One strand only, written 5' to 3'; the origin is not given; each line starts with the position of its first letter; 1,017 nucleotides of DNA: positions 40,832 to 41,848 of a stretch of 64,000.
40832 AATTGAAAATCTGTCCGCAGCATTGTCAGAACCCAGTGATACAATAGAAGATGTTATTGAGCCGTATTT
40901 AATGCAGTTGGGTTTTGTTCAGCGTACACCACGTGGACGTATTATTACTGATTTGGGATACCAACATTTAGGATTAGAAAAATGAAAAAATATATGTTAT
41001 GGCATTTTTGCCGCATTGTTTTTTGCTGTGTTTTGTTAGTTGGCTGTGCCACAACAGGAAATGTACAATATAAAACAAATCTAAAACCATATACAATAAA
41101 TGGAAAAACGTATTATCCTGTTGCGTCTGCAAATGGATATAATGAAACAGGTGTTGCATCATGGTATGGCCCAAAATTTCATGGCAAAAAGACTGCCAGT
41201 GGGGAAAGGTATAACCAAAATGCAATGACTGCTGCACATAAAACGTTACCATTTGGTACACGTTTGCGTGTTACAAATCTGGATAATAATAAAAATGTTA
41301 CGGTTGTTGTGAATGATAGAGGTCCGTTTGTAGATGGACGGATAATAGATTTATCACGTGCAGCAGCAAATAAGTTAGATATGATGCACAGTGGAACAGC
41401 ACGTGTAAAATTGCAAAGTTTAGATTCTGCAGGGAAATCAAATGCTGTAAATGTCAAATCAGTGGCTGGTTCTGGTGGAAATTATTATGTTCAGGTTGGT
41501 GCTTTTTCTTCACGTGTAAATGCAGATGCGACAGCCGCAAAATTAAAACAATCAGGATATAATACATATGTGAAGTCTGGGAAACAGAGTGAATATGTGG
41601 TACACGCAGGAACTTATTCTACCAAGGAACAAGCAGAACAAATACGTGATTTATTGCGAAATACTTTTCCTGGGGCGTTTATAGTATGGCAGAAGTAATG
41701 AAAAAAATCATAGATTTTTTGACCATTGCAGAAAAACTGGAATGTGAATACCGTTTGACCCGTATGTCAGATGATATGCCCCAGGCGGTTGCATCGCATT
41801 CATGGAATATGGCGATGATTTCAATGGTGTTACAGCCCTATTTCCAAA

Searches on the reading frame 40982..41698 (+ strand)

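Call 75: search_protein_families(library=pfam, proteins=[window:40982-41698:+], max_evalue=0.001)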
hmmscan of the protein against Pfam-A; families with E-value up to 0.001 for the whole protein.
window:40982-41698:+ (238 aa): 2 families
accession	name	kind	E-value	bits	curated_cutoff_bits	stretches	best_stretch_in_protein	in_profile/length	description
PF03330.24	DPBB_1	-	6.2e-29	100.5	28.8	1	55-143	2-82/83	Lytic transglycolase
PF05036.18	SPOR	-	7.2e-17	61.9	21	1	165-236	2-76/76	SPOR domain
